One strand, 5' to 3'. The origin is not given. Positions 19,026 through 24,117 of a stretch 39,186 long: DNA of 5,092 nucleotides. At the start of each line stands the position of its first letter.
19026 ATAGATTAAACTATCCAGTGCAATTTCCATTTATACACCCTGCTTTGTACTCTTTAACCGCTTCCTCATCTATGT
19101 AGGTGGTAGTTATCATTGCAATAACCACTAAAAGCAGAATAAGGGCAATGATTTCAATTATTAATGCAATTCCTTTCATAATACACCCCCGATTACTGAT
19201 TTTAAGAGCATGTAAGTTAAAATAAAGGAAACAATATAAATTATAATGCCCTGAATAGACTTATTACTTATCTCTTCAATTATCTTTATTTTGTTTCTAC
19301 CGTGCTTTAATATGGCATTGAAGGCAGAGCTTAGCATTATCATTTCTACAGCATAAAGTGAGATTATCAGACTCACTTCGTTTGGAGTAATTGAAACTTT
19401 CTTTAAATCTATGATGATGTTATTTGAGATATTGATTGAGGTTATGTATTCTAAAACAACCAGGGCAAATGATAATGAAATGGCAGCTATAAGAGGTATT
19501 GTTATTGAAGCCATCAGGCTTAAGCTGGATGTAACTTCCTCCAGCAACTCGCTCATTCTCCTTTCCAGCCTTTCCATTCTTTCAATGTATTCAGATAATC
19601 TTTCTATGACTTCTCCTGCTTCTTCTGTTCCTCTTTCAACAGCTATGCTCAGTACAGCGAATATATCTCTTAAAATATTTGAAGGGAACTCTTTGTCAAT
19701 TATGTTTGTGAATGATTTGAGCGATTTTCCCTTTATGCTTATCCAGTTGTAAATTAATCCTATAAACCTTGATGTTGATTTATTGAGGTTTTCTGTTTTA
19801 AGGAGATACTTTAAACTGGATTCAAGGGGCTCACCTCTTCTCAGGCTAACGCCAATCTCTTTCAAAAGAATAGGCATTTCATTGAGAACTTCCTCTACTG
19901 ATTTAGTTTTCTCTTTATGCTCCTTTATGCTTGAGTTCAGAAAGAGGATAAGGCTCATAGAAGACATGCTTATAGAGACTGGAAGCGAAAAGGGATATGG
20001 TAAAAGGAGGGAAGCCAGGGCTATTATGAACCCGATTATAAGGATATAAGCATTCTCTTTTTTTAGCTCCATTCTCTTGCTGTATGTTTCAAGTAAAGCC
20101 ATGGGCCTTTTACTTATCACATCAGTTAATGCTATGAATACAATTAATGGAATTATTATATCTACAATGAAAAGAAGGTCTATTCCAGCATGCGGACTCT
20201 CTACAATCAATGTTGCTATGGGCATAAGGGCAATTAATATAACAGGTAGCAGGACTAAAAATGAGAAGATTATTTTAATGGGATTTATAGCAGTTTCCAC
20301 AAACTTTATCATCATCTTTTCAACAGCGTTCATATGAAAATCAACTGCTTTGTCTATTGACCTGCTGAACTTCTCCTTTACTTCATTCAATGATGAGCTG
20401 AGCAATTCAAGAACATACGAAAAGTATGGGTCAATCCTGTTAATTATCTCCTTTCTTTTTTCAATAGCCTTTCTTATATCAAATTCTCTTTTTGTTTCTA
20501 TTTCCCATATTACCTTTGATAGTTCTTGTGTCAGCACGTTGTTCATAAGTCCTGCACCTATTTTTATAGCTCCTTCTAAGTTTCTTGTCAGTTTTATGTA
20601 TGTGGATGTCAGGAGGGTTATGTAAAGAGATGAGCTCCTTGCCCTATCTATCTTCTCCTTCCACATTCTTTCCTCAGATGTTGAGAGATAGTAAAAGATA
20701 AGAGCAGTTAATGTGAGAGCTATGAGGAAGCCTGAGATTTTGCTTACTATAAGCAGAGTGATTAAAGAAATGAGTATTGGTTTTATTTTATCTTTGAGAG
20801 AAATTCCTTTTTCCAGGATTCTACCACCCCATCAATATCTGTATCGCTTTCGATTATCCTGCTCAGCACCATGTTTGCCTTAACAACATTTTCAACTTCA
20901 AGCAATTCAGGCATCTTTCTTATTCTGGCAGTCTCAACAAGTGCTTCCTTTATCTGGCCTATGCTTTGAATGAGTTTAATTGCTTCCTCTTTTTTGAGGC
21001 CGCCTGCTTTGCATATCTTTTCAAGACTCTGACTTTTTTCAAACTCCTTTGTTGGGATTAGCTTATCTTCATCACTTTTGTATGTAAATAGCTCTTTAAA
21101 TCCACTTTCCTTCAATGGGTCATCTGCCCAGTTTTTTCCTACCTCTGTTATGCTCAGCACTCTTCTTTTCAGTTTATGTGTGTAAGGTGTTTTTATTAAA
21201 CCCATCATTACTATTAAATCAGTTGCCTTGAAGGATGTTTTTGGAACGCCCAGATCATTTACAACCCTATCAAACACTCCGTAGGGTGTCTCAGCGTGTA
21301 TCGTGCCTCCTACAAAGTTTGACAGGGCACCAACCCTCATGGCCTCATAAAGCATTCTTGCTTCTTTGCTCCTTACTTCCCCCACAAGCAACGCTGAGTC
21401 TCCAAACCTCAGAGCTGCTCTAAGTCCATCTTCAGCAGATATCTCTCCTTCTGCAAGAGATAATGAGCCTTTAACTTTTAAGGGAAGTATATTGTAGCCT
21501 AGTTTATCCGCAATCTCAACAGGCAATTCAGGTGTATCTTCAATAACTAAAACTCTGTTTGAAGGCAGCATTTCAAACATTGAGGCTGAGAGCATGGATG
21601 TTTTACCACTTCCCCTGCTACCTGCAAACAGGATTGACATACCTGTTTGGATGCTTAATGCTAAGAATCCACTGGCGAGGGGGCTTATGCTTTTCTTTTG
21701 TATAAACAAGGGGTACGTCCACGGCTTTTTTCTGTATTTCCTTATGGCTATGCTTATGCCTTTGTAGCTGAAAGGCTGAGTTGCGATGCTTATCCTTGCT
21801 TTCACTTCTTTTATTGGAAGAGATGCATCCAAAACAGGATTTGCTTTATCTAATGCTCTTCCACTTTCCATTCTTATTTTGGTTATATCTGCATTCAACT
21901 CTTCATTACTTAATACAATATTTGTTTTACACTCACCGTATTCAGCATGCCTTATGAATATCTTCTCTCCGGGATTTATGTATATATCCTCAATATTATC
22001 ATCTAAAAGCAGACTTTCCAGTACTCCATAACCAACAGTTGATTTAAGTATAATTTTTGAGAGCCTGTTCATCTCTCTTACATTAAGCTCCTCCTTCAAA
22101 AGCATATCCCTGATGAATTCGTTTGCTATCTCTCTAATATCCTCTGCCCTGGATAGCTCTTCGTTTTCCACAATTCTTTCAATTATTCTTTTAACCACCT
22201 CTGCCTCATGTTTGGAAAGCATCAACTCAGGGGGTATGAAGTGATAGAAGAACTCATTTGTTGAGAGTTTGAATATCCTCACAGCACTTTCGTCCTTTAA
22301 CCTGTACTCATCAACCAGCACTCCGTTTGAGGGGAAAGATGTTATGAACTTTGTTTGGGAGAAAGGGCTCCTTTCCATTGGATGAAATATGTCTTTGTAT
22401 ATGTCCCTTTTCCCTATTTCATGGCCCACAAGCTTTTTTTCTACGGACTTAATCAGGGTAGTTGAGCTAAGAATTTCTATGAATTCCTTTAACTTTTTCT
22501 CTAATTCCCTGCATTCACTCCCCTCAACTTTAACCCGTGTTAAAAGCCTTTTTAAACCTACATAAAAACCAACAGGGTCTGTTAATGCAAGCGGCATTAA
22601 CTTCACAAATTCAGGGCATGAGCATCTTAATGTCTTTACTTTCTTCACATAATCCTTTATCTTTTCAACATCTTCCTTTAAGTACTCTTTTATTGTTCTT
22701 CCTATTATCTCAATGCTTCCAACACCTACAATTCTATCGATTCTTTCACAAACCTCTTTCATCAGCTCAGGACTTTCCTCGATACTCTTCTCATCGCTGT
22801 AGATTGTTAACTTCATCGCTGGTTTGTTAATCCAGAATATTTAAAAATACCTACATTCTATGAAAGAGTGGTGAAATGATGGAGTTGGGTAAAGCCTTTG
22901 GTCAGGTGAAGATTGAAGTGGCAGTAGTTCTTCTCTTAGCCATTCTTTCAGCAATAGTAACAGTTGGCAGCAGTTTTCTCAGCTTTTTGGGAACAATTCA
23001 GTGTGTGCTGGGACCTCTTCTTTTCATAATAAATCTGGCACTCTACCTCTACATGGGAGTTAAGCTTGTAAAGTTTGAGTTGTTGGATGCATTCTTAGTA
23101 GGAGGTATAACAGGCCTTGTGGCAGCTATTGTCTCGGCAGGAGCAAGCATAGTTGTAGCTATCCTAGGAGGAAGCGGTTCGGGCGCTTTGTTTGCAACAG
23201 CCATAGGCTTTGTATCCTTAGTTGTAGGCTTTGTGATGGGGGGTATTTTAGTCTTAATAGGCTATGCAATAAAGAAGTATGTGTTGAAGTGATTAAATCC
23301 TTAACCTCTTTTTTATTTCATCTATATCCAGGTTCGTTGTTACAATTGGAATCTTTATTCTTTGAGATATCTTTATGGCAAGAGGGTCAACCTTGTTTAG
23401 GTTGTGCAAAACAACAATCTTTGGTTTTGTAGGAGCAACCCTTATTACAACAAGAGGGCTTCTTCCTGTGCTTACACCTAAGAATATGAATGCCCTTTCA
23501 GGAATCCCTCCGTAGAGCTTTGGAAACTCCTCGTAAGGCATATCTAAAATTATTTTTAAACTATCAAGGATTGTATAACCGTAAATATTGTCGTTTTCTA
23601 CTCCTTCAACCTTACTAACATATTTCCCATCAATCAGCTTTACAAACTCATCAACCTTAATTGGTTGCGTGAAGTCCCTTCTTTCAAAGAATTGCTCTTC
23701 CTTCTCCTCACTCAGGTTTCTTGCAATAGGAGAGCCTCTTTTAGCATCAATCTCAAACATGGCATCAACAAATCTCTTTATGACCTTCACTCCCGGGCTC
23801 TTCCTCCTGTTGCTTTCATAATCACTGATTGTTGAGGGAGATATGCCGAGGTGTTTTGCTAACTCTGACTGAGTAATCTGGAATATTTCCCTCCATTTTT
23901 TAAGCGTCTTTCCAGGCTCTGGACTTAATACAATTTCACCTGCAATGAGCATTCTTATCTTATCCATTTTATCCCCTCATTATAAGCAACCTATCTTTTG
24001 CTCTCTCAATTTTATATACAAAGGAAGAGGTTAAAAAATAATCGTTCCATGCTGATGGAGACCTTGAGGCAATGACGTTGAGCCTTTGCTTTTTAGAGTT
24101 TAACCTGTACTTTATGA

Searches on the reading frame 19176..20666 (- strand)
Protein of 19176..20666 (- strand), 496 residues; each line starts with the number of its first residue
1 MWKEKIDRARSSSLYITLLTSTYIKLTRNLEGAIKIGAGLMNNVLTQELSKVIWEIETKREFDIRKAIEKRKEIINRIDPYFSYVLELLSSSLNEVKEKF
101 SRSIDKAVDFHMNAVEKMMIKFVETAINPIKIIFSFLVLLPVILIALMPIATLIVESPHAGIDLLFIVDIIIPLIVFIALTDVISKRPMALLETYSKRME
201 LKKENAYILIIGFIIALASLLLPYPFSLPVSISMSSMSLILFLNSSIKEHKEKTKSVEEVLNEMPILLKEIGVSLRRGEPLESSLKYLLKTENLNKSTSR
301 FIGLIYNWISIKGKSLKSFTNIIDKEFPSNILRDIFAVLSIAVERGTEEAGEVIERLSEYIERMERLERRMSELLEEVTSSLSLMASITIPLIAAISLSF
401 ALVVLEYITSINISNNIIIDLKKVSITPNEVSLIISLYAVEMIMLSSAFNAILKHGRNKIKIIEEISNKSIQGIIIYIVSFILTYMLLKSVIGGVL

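Call 24: search_protein_families(library=pfam, proteins=[window:19176-20666:-], max_evalue=0.001)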
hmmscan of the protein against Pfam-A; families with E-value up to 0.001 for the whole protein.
window:19176-20666:- (496 aa): 1 family
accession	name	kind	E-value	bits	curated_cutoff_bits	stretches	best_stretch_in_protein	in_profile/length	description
PF00482.28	T2SSF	-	3.5e-06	27.4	25.2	1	268-396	2-123/125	Type II secretion system (T2SS), protein F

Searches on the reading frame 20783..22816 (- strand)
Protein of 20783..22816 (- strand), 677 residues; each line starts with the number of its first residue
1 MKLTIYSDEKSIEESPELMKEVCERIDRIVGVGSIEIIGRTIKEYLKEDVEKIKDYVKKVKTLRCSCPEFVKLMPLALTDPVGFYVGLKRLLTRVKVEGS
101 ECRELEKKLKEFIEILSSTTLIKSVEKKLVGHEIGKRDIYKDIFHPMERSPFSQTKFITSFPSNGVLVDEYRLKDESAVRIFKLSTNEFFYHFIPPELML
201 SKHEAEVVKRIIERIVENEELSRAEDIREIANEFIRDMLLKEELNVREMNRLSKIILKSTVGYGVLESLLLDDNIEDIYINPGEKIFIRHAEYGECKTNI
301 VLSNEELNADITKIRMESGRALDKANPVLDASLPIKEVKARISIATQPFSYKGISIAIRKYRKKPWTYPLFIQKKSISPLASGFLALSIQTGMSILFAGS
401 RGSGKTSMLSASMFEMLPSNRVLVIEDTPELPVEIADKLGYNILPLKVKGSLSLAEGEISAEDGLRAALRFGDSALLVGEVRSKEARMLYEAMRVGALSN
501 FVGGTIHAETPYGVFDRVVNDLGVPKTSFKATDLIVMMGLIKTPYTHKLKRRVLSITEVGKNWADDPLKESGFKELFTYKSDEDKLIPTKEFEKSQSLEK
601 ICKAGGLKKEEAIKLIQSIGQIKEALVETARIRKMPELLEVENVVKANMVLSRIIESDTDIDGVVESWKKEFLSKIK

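Call 24: search_protein_families(library=pfam, proteins=[window:20783-22816:-], max_evalue=0.001)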
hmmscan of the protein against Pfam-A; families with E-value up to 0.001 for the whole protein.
window:20783-22816:- (677 aa): 1 family
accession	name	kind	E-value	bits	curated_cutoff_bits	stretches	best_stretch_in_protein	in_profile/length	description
PF00437.27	T2SSE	-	3.9e-17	62.4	24.9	1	274-540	23-277/370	Type II/IV secretion system protein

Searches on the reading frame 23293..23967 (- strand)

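Call 24: search_protein_families(library=pfam, proteins=[window:23293-23967:-], max_evalue=0.001)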
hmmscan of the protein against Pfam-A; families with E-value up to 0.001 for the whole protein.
window:23293-23967:- (224 aa): 4 families
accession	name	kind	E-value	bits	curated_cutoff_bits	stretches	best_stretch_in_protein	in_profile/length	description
PF01381.28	HTH_3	-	1.7e-10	41.2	23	1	22-69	1-47/55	Helix-turn-helix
PF12844.13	HTH_19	-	1.1e-08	35.3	30.2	1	19-63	1-44/64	Helix-turn-helix domain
PF13560.12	HTH_31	-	5.8e-07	30.2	27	1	19-69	3-53/64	Helix-turn-helix domain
PF13412.12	HTH_24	-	0.00049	20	21.9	1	31-50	18-37/48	Winged helix-turn-helix DNA-binding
